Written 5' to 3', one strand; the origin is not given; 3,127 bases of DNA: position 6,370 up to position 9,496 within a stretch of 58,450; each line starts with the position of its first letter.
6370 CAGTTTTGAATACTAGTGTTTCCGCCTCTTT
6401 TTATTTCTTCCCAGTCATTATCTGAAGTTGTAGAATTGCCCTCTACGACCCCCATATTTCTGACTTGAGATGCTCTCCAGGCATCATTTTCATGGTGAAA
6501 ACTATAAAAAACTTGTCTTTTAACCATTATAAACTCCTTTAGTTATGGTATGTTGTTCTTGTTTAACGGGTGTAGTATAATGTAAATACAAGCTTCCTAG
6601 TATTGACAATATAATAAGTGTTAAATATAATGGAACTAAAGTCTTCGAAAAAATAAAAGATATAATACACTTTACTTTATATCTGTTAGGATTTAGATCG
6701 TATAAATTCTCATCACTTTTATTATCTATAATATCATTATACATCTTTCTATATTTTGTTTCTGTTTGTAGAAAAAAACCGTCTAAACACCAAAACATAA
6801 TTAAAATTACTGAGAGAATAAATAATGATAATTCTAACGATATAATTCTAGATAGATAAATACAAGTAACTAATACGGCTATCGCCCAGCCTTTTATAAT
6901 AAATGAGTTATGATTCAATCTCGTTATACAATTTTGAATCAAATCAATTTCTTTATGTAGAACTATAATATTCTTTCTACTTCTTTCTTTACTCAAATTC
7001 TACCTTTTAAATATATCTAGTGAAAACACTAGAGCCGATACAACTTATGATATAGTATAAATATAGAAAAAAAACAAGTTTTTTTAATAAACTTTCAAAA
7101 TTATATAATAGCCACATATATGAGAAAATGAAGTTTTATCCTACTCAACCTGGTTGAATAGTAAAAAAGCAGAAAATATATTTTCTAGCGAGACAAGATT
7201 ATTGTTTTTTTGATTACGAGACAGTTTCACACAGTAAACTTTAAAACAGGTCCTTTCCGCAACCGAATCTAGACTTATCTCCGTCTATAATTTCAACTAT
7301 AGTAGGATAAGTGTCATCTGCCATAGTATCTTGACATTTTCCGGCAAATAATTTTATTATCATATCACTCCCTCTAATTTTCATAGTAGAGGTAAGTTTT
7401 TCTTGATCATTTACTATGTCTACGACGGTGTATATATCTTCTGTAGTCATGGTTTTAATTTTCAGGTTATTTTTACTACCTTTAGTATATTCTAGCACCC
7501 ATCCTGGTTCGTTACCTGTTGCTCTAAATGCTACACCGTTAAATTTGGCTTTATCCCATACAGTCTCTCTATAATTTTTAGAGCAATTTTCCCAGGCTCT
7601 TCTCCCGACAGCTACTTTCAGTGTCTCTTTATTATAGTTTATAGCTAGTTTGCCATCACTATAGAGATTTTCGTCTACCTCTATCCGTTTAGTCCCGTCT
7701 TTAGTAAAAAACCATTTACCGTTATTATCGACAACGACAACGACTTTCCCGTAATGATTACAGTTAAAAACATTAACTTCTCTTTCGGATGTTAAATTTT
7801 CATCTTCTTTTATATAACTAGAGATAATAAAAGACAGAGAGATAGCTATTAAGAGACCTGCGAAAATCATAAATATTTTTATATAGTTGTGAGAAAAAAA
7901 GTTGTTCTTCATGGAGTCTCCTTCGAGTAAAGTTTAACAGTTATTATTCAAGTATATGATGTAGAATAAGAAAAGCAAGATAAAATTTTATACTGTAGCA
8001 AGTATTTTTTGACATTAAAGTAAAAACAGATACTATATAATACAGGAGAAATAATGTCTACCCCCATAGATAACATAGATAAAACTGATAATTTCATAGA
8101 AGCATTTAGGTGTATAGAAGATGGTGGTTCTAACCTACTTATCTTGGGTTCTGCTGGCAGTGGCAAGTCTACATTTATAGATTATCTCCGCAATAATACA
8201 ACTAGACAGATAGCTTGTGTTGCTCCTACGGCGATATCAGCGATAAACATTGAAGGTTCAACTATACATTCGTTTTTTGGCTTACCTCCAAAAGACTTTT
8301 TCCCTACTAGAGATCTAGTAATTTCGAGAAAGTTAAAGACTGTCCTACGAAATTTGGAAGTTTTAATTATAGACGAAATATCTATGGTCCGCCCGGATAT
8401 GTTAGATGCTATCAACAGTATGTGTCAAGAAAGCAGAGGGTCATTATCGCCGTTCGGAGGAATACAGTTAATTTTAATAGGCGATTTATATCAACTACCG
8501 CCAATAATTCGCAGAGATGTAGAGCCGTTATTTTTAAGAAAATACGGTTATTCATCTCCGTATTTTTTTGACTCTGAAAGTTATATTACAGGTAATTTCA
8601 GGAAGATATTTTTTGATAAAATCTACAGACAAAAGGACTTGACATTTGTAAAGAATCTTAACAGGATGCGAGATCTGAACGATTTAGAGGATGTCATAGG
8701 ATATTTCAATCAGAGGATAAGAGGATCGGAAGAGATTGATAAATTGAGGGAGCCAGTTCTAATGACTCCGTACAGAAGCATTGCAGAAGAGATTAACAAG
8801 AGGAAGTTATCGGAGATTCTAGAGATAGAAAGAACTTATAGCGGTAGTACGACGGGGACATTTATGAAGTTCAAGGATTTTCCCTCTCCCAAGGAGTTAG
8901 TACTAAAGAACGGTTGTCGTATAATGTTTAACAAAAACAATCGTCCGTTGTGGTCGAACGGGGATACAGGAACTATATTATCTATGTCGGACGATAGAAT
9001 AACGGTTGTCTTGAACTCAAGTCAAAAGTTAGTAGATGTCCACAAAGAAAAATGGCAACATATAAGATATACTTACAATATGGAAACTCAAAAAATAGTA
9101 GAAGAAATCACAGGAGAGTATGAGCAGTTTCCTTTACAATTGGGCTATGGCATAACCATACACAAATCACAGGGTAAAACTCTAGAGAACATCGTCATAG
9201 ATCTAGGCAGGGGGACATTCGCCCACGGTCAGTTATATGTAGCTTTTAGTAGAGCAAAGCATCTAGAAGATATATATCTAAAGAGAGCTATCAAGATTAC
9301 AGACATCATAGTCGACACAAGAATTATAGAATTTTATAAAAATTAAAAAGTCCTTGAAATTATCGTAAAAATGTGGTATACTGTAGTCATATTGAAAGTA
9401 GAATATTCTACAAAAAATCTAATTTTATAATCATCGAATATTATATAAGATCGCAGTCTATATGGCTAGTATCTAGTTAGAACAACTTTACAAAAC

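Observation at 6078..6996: Translationally coupled multi-TM protein + ThsB-like TIR protein: candidate minimal TIR defence system with no known sensor or effector domain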

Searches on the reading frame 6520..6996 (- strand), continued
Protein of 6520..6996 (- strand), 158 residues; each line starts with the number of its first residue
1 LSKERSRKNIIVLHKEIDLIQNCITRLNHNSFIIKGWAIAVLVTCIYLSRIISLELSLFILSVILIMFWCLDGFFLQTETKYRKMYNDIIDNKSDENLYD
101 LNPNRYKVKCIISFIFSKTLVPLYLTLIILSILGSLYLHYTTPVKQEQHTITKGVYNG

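Call 69: fold_search(model_id=the predicted structure, library=pdb)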
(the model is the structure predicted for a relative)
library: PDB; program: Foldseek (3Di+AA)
matches with E <= 10: 45; with E <= 0.001: 0
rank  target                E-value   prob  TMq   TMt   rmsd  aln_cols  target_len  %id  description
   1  7nyw_C                7.3e-01  0.38  0.33  0.18  10.9       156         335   15  Cryo-EM structure of the MukBEF-MatP-DNA head module (released 2021-07-07)
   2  1uru                  2.2e+00  0.16  0.38  0.28  20.1       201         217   14  Amphiphysin BAR domain from Drosophila (released 2003-12-04)
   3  4avm                  4.3e+00  0.09  0.33  0.24  29.0       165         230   13  Crystal structure of the N-BAR domain of human bridging integrator 2. (released 2012-06-20)
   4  9qwr_A                4.5e+00  0.23  0.51  0.51   7.2       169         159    8  MIC60 helical bundle dimer (released 2026-02-25)
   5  6bbi_B                4.8e+00  0.06  0.28  0.31  24.8       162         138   11  The CRAC channel Orai in an unlatched-closed conformation; K163W loss-of-function mutation; P42212 crystal form (released 2018-09-12)
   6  3rkg                  5.1e+00  0.06  0.24  0.17  12.8       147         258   16  Structural and Functional Characterization of the Yeast Mg2+ Channel Mrs2 (released 2012-04-18)
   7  3q84_M                5.3e+00  0.10  0.27  0.17  11.8        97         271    8  Crystal structure of human PACSIN 1 F-BAR domain (released 2012-02-22)
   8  3waq                  5.6e+00  0.06  0.24  0.27  20.4       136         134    8  Hemerythrin-like domain of DcrH I119E mutant (met) (released 2014-03-19)
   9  6lpb_R                5.6e+00  0.06  0.27  0.15  23.2       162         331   12  Cryo-EM structure of the human PAC1 receptor coupled to an engineered heterotrimeric G protein (released 2020-03-11)
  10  1qu7_B                5.6e+00  0.05  0.25  0.20  41.9       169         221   12  FOUR HELICAL-BUNDLE STRUCTURE OF THE CYTOPLASMIC DOMAIN OF A SERINE CHEMOTAXIS RECEPTOR (released 2000-07-12)
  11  8a1g_D                6.0e+00  0.07  0.31  0.27  16.6       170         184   10  Structure of the SNX1-SNX5 complex (released 2023-06-14)
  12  6bbi_A                6.0e+00  0.06  0.28  0.28  23.9       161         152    8  The CRAC channel Orai in an unlatched-closed conformation; K163W loss-of-function mutation; P42212 crystal form (released 2018-09-12)
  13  8a1g_C                6.0e+00  0.05  0.27  0.24  21.5       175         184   11  Structure of the SNX1-SNX5 complex (released 2023-06-14)
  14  9qxx_B                6.0e+00  0.05  0.27  0.08  31.0       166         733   10  JetABC DNA loaded state dimer (released 2025-10-01)
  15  4p1n_A                6.3e+00  0.06  0.23  0.20  11.1       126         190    7  Crystal structure of Atg1-Atg13 complex (released 2014-05-07)
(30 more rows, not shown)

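Call 74: search_protein_representatives(alignment_id=A1)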
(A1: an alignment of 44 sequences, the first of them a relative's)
Query: 44 sequences, 145 profile positions. Proteins with E-value up to 0.001 (for the whole library): 5203; up to 1e-10: 3300; up to 1e-30: 216. The best 150 are listed.
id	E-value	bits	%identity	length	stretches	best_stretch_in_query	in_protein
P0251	1.6e-54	200.1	-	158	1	5-140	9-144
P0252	5.0e-54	198.5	-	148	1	1-143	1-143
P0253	5.6e-54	198.3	-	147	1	1-143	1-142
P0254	7.5e-54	197.9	-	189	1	1-142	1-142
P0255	7.6e-53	194.7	-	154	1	4-143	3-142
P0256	2.4e-52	193.1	-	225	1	1-142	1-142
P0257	3.9e-52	192.4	-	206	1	5-141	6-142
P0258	1.1e-51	191.0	-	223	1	3-142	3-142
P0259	8.7e-51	188.0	-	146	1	3-141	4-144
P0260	1.0e-50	187.8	-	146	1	5-142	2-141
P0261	1.2e-50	187.5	-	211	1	2-140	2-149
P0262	1.5e-50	187.3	-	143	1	6-142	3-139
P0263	1.3e-49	184.2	-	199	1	3-139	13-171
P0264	2.0e-49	183.6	-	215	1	1-141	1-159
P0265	2.4e-49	183.3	-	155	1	5-142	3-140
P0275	7.4e-47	175.2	-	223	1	1-139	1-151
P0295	1.9e-43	164.2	-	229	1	4-137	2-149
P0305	4.1e-41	156.6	-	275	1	5-143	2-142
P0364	7.2e-36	139.6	-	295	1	5-140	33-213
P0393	1.0e-33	132.6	-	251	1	4-139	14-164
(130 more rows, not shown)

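Call 75: search_protein_families(library=pfam, proteins=[P0254, P0256, P0258, P0261, P0264, P0275, P0295, P0305, P0364, P0393], max_evalue=1)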
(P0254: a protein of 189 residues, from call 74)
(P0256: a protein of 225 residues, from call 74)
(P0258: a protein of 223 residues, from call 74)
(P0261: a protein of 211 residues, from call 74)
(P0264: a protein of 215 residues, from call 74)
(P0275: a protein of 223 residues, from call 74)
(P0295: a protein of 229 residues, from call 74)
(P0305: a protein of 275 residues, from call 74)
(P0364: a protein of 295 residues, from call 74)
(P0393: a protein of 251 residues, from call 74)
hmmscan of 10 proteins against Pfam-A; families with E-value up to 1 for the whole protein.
P0254 (189 aa): 0 families

P0256 (225 aa): 2 families
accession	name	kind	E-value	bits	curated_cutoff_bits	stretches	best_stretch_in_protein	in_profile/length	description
PF11862.13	DUF3382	-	0.017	15.9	28.9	1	123-166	35-78/97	Domain of unknown function (DUF3382)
PF05814.16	Ac76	-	0.17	12.3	22.5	0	35-84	8-57/83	Orf76 (Ac76)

P0258 (223 aa): 0 families

P0261 (211 aa): 3 families
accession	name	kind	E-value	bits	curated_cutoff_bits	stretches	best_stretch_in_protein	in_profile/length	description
PF03935.22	SKN1_KRE6_Sbg1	-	0.13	11.1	30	1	129-209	35-113/501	Beta-glucan synthesis-associated protein SKN1/KRE6/Sbg1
PF11683.13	DUF3278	-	0.19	12.3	26.6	1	19-68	29-79/130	Protein of unknown function (DUF3278)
PF17522.7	DUF5446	-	0.98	10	26.2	0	41-56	46-61/72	Family of unknown function (DUF5446)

P0264 (215 aa): 5 families
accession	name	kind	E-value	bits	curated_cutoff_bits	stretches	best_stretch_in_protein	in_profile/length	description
PF16357.10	PepSY_TM_like_2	-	0.067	13.6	27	1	135-205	1-71/197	Putative PepSY_TM-like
PF06024.17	Orf78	-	0.082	13.6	29.4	1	113-169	39-95/101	Orf78 (ac78)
PF05987.18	DUF898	-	0.098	12.2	28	0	25-63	59-97/336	Bacterial protein of unknown function (DUF898)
PF10476.14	DUF2448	-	0.11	12.9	24.5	1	126-201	15-83/205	Protein of unknown function C-terminus (DUF2448)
PF11395.13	bCoV_NS7B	-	0.34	11.2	25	0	147-161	17-31/43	Betacoronavirus NS7B protein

P0275 (223 aa): 1 family
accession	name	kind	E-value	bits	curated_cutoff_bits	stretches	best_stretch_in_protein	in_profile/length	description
PF20428.3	Sey1_3HB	-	0.006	15.9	24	1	93-147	318-373/419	Sey1 three-helix bundle domain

P0295 (229 aa): 5 families
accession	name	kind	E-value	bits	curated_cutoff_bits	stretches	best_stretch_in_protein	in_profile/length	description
PF12128.14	DUF3584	-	0.017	13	31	1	158-228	803-872/1191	Protein of unknown function (DUF3584)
PF17002.10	DUF5089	-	0.022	15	36.1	1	165-228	128-191/193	Domain of unknown function (DUF5089)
PF23285.1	DUF7078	-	0.049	14.4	23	1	162-227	15-84/89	Domain of unknown function (DUF7078)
PF11683.13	DUF3278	-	0.099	13.2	26.6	1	18-76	30-88/130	Protein of unknown function (DUF3278)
PF07843.16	DUF1634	-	0.19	12.3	27.5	1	33-62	69-98/102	Protein of unknown function (DUF1634)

P0305 (275 aa): 1 family
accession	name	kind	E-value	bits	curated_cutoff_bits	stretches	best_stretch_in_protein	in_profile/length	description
PF02732.21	ERCC4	-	0.1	12.9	24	1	83-123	46-82/140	ERCC4 domain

P0364 (295 aa): 0 families

P0393 (251 aa): 11 families
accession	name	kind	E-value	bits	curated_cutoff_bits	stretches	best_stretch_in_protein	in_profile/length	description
PF06009.19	Laminin_II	-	0.00012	22.6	33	1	181-246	11-76/138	Laminin Domain II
PF05814.16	Ac76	-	0.0012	19.2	22.5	1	51-103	10-65/83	Orf76 (Ac76)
PF06103.16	DUF948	-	0.0038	17.8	37.2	1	179-241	25-87/89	Bacterial protein of unknown function (DUF948)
PF14264.12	Glucos_trans_II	-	0.0054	16.3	30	1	23-86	226-292/317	Glucosyl transferase GtrII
PF11683.13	DUF3278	-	0.0059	17.1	26.6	1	27-103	27-104/130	Protein of unknown function (DUF3278)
PF16028.10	SLC3A2_N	-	0.023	14.8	27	1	147-177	41-71/77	Solute carrier family 3 member 2 N-terminus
PF10601.15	zf-LITAF-like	-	0.05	14.2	23.8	1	125-171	6-51/70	LITAF-like zinc ribbon domain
PF10473.14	CENP-F_leu_zip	-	0.14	12.7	34.5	1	172-246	2-76/140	Leucine-rich repeats of kinetochore protein Cenp-F/LEK1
PF05524.18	PEP-utilisers_N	-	0.19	12.3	24.4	1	170-243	32-104/121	PEP-utilising enzyme, N-terminal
PF05335.18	DUF745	-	0.19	11.9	33.3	1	174-247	91-164/183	Protein of unknown function (DUF745)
PF12089.13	DUF3566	-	0.21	12.4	22.2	0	51-113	13-74/118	Transmembrane domain of unknown function (DUF3566)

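Call 86: search_protein_families(library=pfam, proteins=[L006:6507-8978:-, L006:4513-5661:-, L006:3950-4513:-, L056:4962-5948:+, L056:3930-4949:+, L056:6587-9325:+, L023:6474-9188:-, L059:3098-5986:+, L009:4258-4989:+, L009:5364-5936:+], max_evalue=0.001)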
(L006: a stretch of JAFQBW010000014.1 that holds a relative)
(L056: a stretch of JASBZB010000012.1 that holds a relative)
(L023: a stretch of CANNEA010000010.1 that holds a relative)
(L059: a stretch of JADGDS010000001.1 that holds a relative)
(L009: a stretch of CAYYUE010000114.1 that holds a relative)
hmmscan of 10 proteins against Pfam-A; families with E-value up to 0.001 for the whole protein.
L006:6507-8978:- (823 aa): 1 family
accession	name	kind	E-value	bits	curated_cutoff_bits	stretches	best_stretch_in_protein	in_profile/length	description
PF13289.12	SIR2_2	-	2.6e-06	28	24.5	1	120-237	2-100/141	SIR2-like domain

L006:4513-5661:- (382 aa): 7 families
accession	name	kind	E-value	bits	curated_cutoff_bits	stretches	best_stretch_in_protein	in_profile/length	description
PF13175.12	AAA_15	-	3.5e-28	99.7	32.1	2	223-325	291-374/374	AAA ATPase domain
PF13304.12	AAA_21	-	1.3e-23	85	27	2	220-325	209-303/304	AAA domain, putative AbiEii toxin, Type IV TA system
PF11398.14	DUF2813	-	1.9e-12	47.7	21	2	4-58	3-57/372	Protein of unknown function (DUF2813)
PF13476.12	AAA_23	-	6e-09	37.3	27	1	7-70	2-66/201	AAA domain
PF13555.12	AAA_29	-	2.1e-08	34.2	27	1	11-58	11-56/61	P-loop containing region of AAA domain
PF02463.25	SMC_N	-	2.9e-05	24.1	40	1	7-47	5-48/220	RecF/RecN/SMC N terminal domain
PF00005.33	ABC_tran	-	3.7e-05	24.8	25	0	18-68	6-53/137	ABC transporter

L006:3950-4513:- (187 aa): 0 families

L056:4962-5948:+ (328 aa): 1 family
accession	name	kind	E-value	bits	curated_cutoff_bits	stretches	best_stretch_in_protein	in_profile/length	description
PF00303.24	Thymidylat_synt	-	1.5e-21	77.1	24.3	1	64-245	54-236/266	Thymidylate synthase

L056:3930-4949:+ (339 aa): 1 family
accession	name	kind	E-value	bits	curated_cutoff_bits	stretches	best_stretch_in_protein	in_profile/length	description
PF18723.6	HMUDK_hel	-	3.5e-105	351.8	25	1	22-301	1-280/281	5-hmdU DNA kinase, helical domain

L056:6587-9325:+ (912 aa): 12 families
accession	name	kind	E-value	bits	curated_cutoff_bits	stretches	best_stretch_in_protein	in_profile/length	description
PF13087.12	AAA_12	-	2.5e-29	102.7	27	1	565-729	4-192/195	AAA domain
PF13086.12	AAA_11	-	1.9e-26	93.9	27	1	183-538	2-254/257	AAA domain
PF13245.12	AAA_19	-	4.1e-14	53.4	25.1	1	187-247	1-63/134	AAA domain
PF13604.12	AAA_30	-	3.9e-12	46.7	27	1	183-246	2-67/191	AAA domain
PF10881.14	DUF2726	-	5.2e-12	46.1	24.7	1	788-910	7-124/126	Protein of unknown function (DUF2726)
PF01443.25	Viral_helicase1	-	7.6e-11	42.7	21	0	676-728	174-227/228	Viral superfamily 1 RNA helicase core domain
PF00580.27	UvrD-helicase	-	3.1e-06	27.5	23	1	184-533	2-250/271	UvrD/REP helicase N-terminal domain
PF20720.3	nSTAND3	-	5.3e-06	26.7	27.2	1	189-328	9-145/155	Novel STAND NTPase 3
PF13538.12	UvrD_C_2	-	1.9e-05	24.8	27.4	1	681-728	4-52/52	UvrD-like helicase C-terminal domain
PF09848.15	SLFN-g3_helicase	-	3.6e-05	23.7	24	1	198-249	2-55/354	Schlafen group 3, DNA/RNA helicase domain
PF04851.21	ResIII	-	0.00029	21.2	22.5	0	185-252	6-80/164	Type III restriction enzyme, res subunit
PF18741.7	MTES_1575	-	0.0003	21.2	38.2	0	838-904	23-92/96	REase_MTES_1575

L023:6474-9188:- (904 aa): 9 families
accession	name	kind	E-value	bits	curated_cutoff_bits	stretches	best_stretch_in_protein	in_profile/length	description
PF20703.3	nSTAND1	-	3.5e-95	320.3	27.1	1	11-437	1-375/379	Novel STAND NTPase 1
PF23598.1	LRR_14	-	2.3e-22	79.7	40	2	735-884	35-182/353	Leucine-rich repeat region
PF12799.13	LRR_4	-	2.6e-21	75.6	27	3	771-809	2-41/44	Leucine Rich repeats (2 copies)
PF13855.12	LRR_8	-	2.7e-19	69.1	27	3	771-828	2-61/61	Leucine rich repeat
PF00560.39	LRR_1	-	1.2e-12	45.7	20.6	0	794-815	1-23/23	Leucine Rich Repeat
PF23211.1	LRR_LRWD1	-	8.8e-08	32.5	28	0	791-856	14-82/190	Leucine-rich repeat and WD repeat-containing protein 1, LRR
PF13191.12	AAA_16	-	1e-05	26.5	32.6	1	26-68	2-49/167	AAA ATPase domain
PF25201.1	nSTAND6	-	0.00015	22.3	27.7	1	27-62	2-37/148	Novel STAND NTPase 6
PF25019.1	LRR_R13L1-DRL21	-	0.00066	20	27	0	771-825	70-126/127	R13L1/DRL21 LRRs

L059:3098-5986:+ (962 aa): 53 families (the best 25 are shown)
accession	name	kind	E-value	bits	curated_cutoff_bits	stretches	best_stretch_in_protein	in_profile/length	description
PF00400.38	WD40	-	1.4e-72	237.4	27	5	502-540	1-39/39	WD domain, G-beta repeat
PF25173.1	Beta-prop_WDR3_1st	-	1.7e-72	243.4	154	5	127-252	49-176/184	WDR3 first beta-propeller domain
PF25174.1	Beta-prop_THOC3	-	9.5e-71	238.4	305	3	148-380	1-233/272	THOC3 beta-propeller domain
PF24814.1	WD40_Prp19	-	4.4e-61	206.8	320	3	162-378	20-238/281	Prp19 WD40 domain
PF24817.1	WD40_WDHD1_1st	-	1.5e-51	175.7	109.9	4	190-377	4-186/291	WDHD1 first WD40 domain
PF25172.1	Beta-prop_WDR3_2nd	-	6.3e-48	163.9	140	4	228-349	170-290/293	WDR3 second beta-propeller domain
PF24807.1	WD40_CDC20-Fz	-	1.4e-47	162.9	200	3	123-345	69-292/292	CDC20/Fizzy WD40 domain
PF25175.1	Beta-prop_WDR5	-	3.3e-47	161.6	250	4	144-304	5-165/296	WDR5 beta-propeller domain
PF25168.1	Beta-prop_WDR36-Utp21_2nd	-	2.6e-43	149.1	84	5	225-290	232-298/335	WDR36/Utp21 second beta-propeller domain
PF23414.1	Beta-prop_EML_2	-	9.6e-43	146.9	90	3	57-227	2-160/266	Echinoderm microtubule-associated protein second beta-propeller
PF25391.1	WD40_Gbeta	-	6.9e-40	137.5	150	3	52-346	54-340/340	G protein beta WD-40 repeat protein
PF24805.1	EIF3I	-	8.3e-39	134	200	4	186-289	5-109/324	EIF3I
PF24780.1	WD40_MABP1-WDR62_1st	-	2.4e-37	129.4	496.3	3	275-372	40-137/328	MABP1/WDR62 first WD40 domain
PF24105.1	Beta-prop_CAF1B_HIR1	-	6.5e-36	124.5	80.5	4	143-222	124-203/383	CAF1B/HIR1 beta-propeller domain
PF24796.1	WDR55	-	2.8e-35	122.2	200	3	48-306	48-295/296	WDR55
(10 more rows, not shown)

L009:4258-4989:+ (243 aa): 0 families

L009:5364-5936:+ (190 aa): 0 families

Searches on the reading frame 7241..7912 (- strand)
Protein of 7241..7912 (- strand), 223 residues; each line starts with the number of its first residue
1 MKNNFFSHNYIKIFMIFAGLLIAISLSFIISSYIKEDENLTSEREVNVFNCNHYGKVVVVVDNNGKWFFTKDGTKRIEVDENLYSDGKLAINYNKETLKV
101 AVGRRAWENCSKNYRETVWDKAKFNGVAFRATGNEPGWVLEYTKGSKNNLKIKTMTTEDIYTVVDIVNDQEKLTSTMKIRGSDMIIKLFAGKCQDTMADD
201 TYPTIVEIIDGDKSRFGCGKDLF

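Call 3: search_protein_families(library=pfam, proteins=[window:7241-7912:-], max_evalue=1)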
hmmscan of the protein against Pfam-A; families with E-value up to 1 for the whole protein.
window:7241-7912:- (223 aa): 3 families
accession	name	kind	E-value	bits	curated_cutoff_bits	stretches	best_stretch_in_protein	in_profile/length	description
PF18675.7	HepII_C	-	0.044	14.2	26.1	1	21-95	7-81/88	Heparinase II C-terminal domain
PF20153.4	DUF6535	-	0.14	12.5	23.9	1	11-35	23-47/177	Family of unknown function (DUF6535)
PF06397.17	Desulfoferrod_N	-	0.8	9.8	23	0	44-62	2-20/36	Desulfoferrodoxin, N-terminal domain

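Call 4: search_protein_families(library=padloc, proteins=[window:7241-7912:-], max_evalue=1)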
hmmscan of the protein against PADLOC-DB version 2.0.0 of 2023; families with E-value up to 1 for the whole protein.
window:7241-7912:- (223 aa): 0 families

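Call 5: search_protein_families(library=ncbifam, proteins=[window:7241-7912:-], max_evalue=1)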
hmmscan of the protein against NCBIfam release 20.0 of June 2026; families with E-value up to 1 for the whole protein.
window:7241-7912:- (223 aa): 1 family
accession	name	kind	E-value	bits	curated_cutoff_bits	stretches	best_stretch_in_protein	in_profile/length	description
TIGR00319.1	desulf_FeS4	domain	0.52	10.1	36.05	0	45-63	4-22/34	desulfoferrodoxin FeS4 iron-binding domain-containing protein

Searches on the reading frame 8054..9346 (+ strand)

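Call 63: search_protein_families(library=pfam, proteins=[window:8054-9346:+], max_evalue=0.001)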
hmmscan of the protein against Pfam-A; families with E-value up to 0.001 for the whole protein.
window:8054-9346:+ (430 aa): 9 families
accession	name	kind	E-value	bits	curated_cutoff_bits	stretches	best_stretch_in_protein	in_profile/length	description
PF05970.20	PIF1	-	1.3e-20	74.4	25.9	1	20-155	17-159/223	PIF1-like helicase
PF13245.12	AAA_19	-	4e-11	43.7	25.1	1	27-151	13-132/134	AAA domain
PF13604.12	AAA_30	-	7.2e-09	36.1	27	1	26-151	19-131/191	AAA domain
PF13401.12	AAA_22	-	9.9e-07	29.6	27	1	24-144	4-123/130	AAA domain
PF02689.20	Herpes_Helicase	-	2.5e-06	26.2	27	0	366-408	732-775/808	Helicase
PF01443.25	Viral_helicase1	-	5e-06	26.9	21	0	29-119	2-78/228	Viral superfamily 1 RNA helicase core domain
PF13538.12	UvrD_C_2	-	3.4e-05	24.1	27.4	1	364-403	2-47/52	UvrD-like helicase C-terminal domain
PF07728.20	AAA_5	-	0.00015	22.2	22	1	27-130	1-96/139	AAA domain (dynein-related subfamily)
PF13555.12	AAA_29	-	0.00043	20.4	27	1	24-43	22-40/61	P-loop containing region of AAA domain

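Call 80: search_protein_families(library=padloc, proteins=[window:8054-9346:+], max_evalue=0.00001)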
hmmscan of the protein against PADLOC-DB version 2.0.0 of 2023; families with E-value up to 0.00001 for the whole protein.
window:8054-9346:+ (430 aa): 8 families
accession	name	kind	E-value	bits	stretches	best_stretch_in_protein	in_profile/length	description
PDLC01734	typeIV_RecD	-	8.5e-18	62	2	28-151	357-476/763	RecD_0_IVD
PDLC05065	PDC-S68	-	2e-16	57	1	30-151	625-745/1221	-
PDLC01148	RecD_like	-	6.8e-16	55.7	1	29-151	332-445/719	RecD/Tra ATPase fused to N-terminal HHH domain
PDLC05066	PDC-S68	-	3.1e-14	50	2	301-414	934-1051/1202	-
PDLC05064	PDC-S68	-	6.1e-14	48.7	1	29-151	704-824/1273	-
PDLC05035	PDC-S53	-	1.2e-12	44.8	1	28-151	513-618/900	-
PDLC04475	PDC-M16A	-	7.9e-09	32.6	0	139-322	171-344/721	-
PDLC04476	PDC-M16A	-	1.2e-06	25.2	0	26-113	26-129/691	-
